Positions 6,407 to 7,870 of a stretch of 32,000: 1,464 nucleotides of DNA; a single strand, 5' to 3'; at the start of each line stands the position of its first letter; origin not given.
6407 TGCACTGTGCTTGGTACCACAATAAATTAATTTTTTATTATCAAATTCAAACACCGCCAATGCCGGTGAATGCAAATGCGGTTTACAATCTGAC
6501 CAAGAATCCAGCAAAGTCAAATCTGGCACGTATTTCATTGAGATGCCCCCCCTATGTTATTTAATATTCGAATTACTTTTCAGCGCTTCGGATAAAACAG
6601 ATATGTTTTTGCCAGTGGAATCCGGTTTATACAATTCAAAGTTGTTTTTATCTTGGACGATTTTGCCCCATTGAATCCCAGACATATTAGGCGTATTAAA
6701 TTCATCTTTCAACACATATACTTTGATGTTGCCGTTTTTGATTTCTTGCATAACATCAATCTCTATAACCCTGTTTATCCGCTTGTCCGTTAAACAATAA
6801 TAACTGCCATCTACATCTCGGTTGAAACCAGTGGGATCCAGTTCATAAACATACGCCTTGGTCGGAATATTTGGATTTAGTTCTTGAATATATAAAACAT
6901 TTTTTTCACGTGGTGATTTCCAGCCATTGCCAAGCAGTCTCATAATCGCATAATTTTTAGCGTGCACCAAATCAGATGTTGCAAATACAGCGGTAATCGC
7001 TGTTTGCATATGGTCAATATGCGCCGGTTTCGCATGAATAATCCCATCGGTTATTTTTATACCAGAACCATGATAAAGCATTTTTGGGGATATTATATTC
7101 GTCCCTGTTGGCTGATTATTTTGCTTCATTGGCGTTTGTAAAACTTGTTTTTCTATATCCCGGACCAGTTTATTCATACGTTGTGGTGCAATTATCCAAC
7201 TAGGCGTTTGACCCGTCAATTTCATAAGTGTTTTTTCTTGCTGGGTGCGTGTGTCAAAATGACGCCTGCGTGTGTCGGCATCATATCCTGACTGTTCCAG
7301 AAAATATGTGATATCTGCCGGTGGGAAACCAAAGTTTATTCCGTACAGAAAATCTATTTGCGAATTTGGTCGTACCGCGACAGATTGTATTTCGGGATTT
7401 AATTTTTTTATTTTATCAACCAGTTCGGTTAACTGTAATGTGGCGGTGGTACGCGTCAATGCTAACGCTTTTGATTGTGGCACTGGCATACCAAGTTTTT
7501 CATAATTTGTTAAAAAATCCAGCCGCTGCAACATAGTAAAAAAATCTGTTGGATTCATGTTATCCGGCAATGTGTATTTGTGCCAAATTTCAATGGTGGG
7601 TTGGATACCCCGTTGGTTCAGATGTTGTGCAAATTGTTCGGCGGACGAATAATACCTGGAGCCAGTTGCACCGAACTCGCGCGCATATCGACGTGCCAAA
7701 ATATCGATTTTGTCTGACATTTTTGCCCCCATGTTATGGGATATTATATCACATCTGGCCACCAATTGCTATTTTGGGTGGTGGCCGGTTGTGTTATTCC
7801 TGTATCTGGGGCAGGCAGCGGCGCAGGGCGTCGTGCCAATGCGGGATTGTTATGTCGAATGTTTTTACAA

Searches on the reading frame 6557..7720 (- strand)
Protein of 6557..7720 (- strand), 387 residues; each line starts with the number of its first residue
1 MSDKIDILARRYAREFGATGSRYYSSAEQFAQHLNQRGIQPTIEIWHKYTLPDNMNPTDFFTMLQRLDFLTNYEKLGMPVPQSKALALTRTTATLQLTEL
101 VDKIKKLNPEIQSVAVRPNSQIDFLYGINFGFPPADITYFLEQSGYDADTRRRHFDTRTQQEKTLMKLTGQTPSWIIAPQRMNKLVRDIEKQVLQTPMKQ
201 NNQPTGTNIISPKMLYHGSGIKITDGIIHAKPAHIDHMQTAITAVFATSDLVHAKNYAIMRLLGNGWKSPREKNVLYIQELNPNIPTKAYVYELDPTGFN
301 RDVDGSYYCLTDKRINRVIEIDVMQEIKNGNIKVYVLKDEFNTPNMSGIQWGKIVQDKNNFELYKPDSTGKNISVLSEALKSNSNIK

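Call 3: search_protein_families(library=pfam, proteins=[window:6557-7720:-], max_evalue=10)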
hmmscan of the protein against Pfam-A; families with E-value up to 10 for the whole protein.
window:6557-7720:- (387 aa): 1 family
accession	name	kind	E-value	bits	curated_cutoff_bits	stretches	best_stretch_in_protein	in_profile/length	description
PF11002.13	RDM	-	0.03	14.8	27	1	94-114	11-31/42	RFPL defining motif (RDM)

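Call 4: search_protein_families(library=padloc, proteins=[window:6557-7720:-], max_evalue=10)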
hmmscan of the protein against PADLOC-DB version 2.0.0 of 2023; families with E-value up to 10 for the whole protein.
window:6557-7720:- (387 aa): 0 families

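Call 5: search_protein_families(library=ncbifam, proteins=[window:6557-7720:-], max_evalue=10)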
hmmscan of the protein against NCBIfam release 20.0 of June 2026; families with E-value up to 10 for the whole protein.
window:6557-7720:- (387 aa): 0 families

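Call 6: find_homologous_proteins(query=window:6557-7720:-, max_evalue=0.001)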
Query window:6557-7720:- (387 aa): 24 proteins with E <= 0.001 among 1821 candidates.
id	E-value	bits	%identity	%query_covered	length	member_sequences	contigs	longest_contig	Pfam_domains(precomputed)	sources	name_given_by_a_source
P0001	1.1e-247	839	95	100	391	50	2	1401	-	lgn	-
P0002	1.4e-210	717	81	100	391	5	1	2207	-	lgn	-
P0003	2.4e-209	713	80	100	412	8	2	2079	-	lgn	-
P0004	2.4e-208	710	80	100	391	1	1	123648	-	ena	-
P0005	3.3e-208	709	80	100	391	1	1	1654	-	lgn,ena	-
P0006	4.4e-208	709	80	100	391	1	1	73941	-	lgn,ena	-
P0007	8.1e-208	708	80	100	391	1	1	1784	-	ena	-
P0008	1.7e-207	707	80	100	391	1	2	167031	-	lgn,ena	-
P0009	4.2e-207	705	80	100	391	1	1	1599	-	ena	-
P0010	4.6e-207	705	80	100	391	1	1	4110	-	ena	-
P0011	1.4e-206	704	80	100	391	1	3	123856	-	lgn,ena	-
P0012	5.0e-206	702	79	100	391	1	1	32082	-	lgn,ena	-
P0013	3.7e-203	692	79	100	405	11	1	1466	-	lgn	-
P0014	1.5e-143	496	100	57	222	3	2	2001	-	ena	-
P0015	3.6e-95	337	72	55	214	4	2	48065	-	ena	-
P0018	9.2e-66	240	54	50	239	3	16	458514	-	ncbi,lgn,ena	-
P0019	9.0e-62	227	55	50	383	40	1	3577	-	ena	-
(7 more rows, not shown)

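Call 20: find_encoding_contigs(protein=P0004, flank=6000, max_places=4)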
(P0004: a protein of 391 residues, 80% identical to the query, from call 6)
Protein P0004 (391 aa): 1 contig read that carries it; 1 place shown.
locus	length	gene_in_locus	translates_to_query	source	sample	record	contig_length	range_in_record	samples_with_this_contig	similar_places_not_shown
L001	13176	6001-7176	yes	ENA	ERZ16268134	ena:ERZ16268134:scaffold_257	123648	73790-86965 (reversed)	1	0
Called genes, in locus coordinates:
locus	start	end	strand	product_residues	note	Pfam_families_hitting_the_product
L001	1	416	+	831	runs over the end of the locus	PF00133:tRNA-synt_1, PF01406:tRNA-synt_1e (faint), PF09334:tRNA-synt_1g, PF13603:tRNA-synt_1_2 (faint), PF09334:tRNA-synt_1g, PF08264:Anticodon_1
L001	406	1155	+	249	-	PF01643:Acyl-ACP_TE, PF20791:Acyl-ACP_TE_C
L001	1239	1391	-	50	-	PF00468:Ribosomal_L34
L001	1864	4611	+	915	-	PF00521:DNA_topoisoIV, PF03989:DNA_gyraseA_C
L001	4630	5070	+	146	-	PF00376:MerR, PF13411:MerR_1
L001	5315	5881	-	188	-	-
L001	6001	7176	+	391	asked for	-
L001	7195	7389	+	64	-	-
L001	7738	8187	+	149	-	PF12802:MarR_2, PF01047:MarR, PF01638:HxlR (weak), PF13463:HTH_27 (weak), PF13601:HTH_34 (weak)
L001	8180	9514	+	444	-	PF02321:OEP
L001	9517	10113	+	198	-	-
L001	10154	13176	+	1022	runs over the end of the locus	PF00873:ACR_tran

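Call 27: predict_structure(alignment_id=A4)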
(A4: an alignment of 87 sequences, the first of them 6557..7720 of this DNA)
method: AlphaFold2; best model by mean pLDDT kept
length: 387 residues; sequences in the alignment: 87
mean_pLDDT: 86.6   pTM: 0.57
mean pLDDT of the five models: 86.6, 80.5, 76.8, 75.9, 73.2
residues with pLDDT >= 90: 241; 70-90: 97; 50-70: 16; < 50: 33
segments of 3 or more residues with pLDDT < 50: 17-21, 198-208, 374-387
pLDDT, mean of each block of 10 residues (from residue 1): 77 62 69 89 91 92 93 85 90 96 98 95 93 93 90 87 88 85 94 72 41 88 97 89 96 96 94 94 94 95 91 97 95 97 91 95 81 47 42
secondary structure, 60 per line:
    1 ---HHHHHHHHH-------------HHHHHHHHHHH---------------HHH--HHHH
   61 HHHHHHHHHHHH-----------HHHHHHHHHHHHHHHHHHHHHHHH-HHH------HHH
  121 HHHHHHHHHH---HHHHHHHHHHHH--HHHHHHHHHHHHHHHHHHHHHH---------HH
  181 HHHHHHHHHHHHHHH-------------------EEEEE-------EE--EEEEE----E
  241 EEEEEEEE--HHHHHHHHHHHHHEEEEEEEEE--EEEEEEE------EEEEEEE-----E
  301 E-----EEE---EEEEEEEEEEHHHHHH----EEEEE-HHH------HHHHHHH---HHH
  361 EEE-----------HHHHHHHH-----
elements in order: H4-12 H26-36 H57-72 H84-107 H118-130 H134-145 H148-169 H179-195 E215-219 E231-235 E240-248 H251-263 E264-272 E275-281 E288-294 E307-309 E313-322 H323-328 E333-337 H348-354 E361-363 H375-382

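Call 31: fold_search(model_id=the predicted structure, library=pdb)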
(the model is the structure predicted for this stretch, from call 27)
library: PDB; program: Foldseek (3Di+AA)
matches with E <= 10: 125; with E <= 0.001: 0
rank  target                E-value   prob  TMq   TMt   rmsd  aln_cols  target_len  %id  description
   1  9iba                  1.7e-02  0.96  0.18  0.42  11.3       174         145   13  Crystal structure of Arr-2 in complex with Rifampicin (released 2025-12-17)
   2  9nk3                  1.8e-01  0.10  0.09  0.18  13.4       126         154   13  Prenylated-FMN maturase PhdC E45A mutant from Mycolicibacterium fortuitum (apo) (released 2026-02-18)
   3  9axk_M                3.8e-01  0.03  0.07  0.06  24.7       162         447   12  HIV 16055.v8.3 SOSIP Env in Complex with Base and N611 Epitope pAbs from Rabbit 2463 (released 2025-01-29)
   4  5izk_B                1.3e+00  0.02  0.07  0.06  15.6       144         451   12  The crystal structure of human eEFSec in complex with GDP (released 2016-10-12)
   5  5xb5_B                1.3e+00  0.03  0.11  0.15  15.3       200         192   15  Crystal structure of R90A mutant of thymidylate kinase (aq_969) from Aquifex Aeolicus VF5 (released 2017-06-28)
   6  6e7o_A                1.6e+00  0.03  0.06  0.11  12.4       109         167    8  Crystal structure of deglycosylated human EPDR1 (released 2019-01-23)
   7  1cv8                  1.6e+00  0.02  0.07  0.13  12.6       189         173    9  STAPHOPAIN, CYSTEINE PROTEINASE FROM STAPHYLOCOCCUS AUREUS V8 (released 1998-10-14)
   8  2vjh_A                1.7e+00  0.02  0.08  0.15  19.4       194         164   12  The structure of Phycoerythrin from Gloeobacter violaceus (released 2008-03-25)
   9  3m7r                  2.0e+00  0.02  0.09  0.13  19.4       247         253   11  Crystal structure of VDR H305Q mutant (released 2010-05-05)
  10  4ur9_A                2.3e+00  0.02  0.12  0.08  19.4       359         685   10  Structure of ligand bound glycosylhydrolase (released 2015-02-25)
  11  8g60_EF               2.3e+00  0.01  0.06  0.06  14.1       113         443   14  mRNA decoding in human is kinetically and structurally distinct from bacteria (CR state) (released 2023-04-19)
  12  6u45_B                2.7e+00  0.01  0.10  0.07  17.6       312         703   12  Crystal structure of Methanoperedens nitroreducens elongation factor 2 bound to GMPPCP and magnesium (released 2020-03-18)
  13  9snv_B                2.8e+00  0.06  0.12  0.29  14.3       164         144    8  CTLH-CRA domains of the RanBP9-muskelin complex (released 2026-02-18)
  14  6e7o_C                2.8e+00  0.01  0.06  0.11  13.2       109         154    8  Crystal structure of deglycosylated human EPDR1 (released 2019-01-23)
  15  1mz6                  2.8e+00  0.01  0.06  0.05  16.2       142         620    9  Trypanosoma rangeli sialidase in complex with the inhibitor DANA (released 2002-10-16)
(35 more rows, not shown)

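Call 46: search_protein_families(library=phrogs, proteins=[window:6557-7720:-], max_evalue=10)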
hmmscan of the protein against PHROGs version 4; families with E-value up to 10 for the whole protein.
window:6557-7720:- (387 aa): 1 family
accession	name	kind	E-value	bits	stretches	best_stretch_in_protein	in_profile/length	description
phrog_24399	-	unknown function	0.013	16.8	1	241-276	23-58/97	-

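Call 56: search_protein_families(library=pfam, alignment_id=A4, max_evalue=5)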
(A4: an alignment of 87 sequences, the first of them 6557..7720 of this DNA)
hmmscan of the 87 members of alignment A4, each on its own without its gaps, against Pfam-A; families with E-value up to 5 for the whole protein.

A. member 1, window:6557-7720:- (387 aa): 1 family
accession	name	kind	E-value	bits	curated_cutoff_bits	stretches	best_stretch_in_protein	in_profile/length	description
PF11002.13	RDM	-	0.03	14.8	27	1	94-114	11-31/42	RFPL defining motif (RDM)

B. families by the number of members that match (of 87 scanned): 52 families (the first 25 are shown)
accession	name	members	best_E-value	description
PF18760.7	ART-PolyVal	14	0.018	ADP-Ribosyltransferase in polyvalent proteins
PF12120.14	Arr-ms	11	0.0062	Rifampin ADP-ribosyl transferase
PF20282.3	CTD6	10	0.0027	C-terminal domain 6 of the ABC-three component (ABC-3C) systems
PF11002.13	RDM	10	0.0052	RFPL defining motif (RDM)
PF10763.15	DUF2584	6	0.016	Protein of unknown function (DUF2584)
PF21820.2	DUF6886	3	0.045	Family of unknown function (DUF6886)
PF20318.3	DUF6613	2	0.004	Family of unknown function (DUF6613)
PF17633.7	DUF5514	2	0.014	Family of unknown function (DUF5514)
PF02033.23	RBFA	2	0.033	Ribosome-binding factor A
PF07011.16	Elf4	2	0.067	Early Flowering 4 domain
PF05165.17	GCH_III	2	0.088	GTP cyclohydrolase III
PF06945.18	DUF1289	2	0.093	Protein of unknown function (DUF1289)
PF04275.20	P-mevalo_kinase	2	0.12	Phosphomevalonate kinase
PF05450.20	Nicastrin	2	0.19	Nicastrin large lobe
PF10782.14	zf-C2HCIx2C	1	0.0037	Zinc-finger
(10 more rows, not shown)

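Call 77: fold_search(model_id=the predicted structure, library=viral)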
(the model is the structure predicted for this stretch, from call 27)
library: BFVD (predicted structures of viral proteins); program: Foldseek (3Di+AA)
matches with E <= 10: 289; with E <= 0.001: 2
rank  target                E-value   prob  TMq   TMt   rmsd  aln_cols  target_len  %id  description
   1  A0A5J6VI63            1.1e-05  1.00  0.24  0.29  18.7       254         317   13  Uncharacterized protein [Megaviridae environmental sample]
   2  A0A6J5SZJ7            2.1e-04  1.00  0.17  0.47   4.5       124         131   18  Uncharacterized protein [uncultured Caudovirales phage]
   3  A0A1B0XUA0            2.1e-03  0.51  0.17  0.19  23.2       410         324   10  (no name in the UniProt tables at hand)
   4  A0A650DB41            2.4e-03  0.82  0.19  0.22  20.6       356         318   11  (no name in the UniProt tables at hand)
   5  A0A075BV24            1.1e-02  0.85  0.15  0.20  14.8       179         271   11  Uncharacterized protein [Microcystis phage MaMV-DC]
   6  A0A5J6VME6            3.0e-02  0.12  0.11  0.08  16.8       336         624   10  Uncharacterized protein (Fragment) [Megaviridae environmental sample]
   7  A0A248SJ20            3.5e-02  0.13  0.14  0.09  24.0       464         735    9  (no name in the UniProt tables at hand)
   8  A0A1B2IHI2            4.0e-02  0.98  0.19  0.33   4.8       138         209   14  Uncharacterized protein [Erwinia phage vB_EamM_Stratton]
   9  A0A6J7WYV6            4.0e-02  0.75  0.17  0.16  12.8       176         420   11  Uncharacterized protein [uncultured Caudovirales phage]
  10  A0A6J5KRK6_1          1.1e-01  0.08  0.11  0.05  21.0       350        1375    8  Large polyvalent protein associated domain-containing protein [uncultured Caudovirales phage]
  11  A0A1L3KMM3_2          1.2e-01  0.04  0.09  0.05  19.8       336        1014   10  (no name in the UniProt tables at hand)
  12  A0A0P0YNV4            1.6e-01  0.08  0.10  0.17  21.6       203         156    7  (no name in the UniProt tables at hand)
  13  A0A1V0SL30            1.8e-01  0.30  0.15  0.11  10.5       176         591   12  DUF4116 domain-containing protein [Klosneuvirus KNV1]
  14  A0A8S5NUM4            2.1e-01  0.05  0.09  0.13  20.1       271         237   10  Endolysin [Siphoviridae sp. ctqrl18]
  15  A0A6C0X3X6            2.1e-01  0.03  0.09  0.09  30.4       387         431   10  (no name in the UniProt tables at hand)
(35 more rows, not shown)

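Call 81: find_encoding_contigs(protein=P0018, flank=5000, max_places=3)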
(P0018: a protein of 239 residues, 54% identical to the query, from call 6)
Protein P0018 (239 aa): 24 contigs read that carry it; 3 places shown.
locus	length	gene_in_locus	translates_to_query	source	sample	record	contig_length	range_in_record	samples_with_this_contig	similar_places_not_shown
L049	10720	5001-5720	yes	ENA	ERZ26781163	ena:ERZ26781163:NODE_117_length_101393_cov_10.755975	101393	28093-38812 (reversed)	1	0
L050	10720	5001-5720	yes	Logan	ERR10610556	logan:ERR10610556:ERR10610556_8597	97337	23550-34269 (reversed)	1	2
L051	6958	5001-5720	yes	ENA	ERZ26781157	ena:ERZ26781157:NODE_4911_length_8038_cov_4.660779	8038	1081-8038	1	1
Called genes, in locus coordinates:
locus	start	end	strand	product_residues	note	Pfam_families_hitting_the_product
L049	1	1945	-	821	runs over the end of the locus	PF12705:PDDEXK_1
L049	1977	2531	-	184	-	PF03193:RsgA_GTPase (weak), PF00350:Dynamin_N (faint), PF01926:MMR_HSR1, PF02421:FeoB_N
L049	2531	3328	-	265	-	PF00590:TP_methylase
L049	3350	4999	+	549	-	PF04348:LppC, PF13458:Peripla_BP_6 (faint)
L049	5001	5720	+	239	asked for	-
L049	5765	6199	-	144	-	PF00300:His_Phos_1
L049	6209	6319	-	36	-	-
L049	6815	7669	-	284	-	-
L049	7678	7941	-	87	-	-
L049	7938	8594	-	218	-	-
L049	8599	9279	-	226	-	-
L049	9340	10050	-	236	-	PF00005:ABC_tran, PF13304:AAA_21 (faint)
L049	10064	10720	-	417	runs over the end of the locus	PF12704:MacB_PCD, PF02687:FtsX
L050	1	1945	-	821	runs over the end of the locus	PF12705:PDDEXK_1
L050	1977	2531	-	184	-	PF03193:RsgA_GTPase (weak), PF00350:Dynamin_N (faint), PF01926:MMR_HSR1, PF02421:FeoB_N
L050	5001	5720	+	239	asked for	-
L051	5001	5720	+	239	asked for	-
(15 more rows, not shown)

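Call 82: find_encoding_contigs(protein=P0015, flank=5000, max_places=3)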
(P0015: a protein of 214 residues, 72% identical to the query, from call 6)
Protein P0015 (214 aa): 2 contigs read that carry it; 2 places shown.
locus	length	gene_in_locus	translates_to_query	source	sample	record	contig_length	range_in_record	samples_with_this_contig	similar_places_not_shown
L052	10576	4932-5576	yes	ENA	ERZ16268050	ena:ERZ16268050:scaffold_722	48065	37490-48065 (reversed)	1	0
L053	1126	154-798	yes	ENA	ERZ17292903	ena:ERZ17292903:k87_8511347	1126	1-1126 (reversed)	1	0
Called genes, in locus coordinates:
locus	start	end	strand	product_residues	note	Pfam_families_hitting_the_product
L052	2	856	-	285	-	?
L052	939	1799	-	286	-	PF13413:HTH_25, PF13464:RodZ_C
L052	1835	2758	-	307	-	PF01207:Dus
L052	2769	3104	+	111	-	-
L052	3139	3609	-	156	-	PF03073:TspO_MBR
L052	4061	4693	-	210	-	PF03729:DUF308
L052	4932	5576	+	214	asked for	-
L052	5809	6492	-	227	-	-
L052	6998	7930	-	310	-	PF09924:LPG_synthase_C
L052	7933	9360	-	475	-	PF04055:Radical_SAM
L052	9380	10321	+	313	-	PF02016:Peptidase_S66, PF17676:Peptidase_S66C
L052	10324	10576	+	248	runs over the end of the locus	PF01048:PNP_UDP_1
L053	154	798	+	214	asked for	-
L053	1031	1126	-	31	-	?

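Call 110: search_protein_families(library=pfam, proteins=[L001:5318-5881:-], max_evalue=0.1)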
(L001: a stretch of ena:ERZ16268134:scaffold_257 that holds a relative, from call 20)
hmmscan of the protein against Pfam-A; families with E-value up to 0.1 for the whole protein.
L001:5318-5881:- (188 aa): 1 family
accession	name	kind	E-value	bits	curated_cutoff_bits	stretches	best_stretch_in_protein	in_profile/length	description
PF07523.18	Big_3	-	0.038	14.7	21.2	0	11-41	3-33/68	Bacterial Ig-like domain (group 3)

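Call 117: search_dna_similar(query=window:6560-7720:-, collection=phages, mode=protein, max_evalue=0.01, max_rows=10)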
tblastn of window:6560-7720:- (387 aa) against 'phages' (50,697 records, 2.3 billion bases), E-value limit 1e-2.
No match.

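Call 118: search_dna_similar(query=window:6560-7720:-, collection=plasmids, mode=protein, max_evalue=0.01, max_rows=10)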
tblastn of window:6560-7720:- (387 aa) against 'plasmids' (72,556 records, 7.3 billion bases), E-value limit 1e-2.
No match.
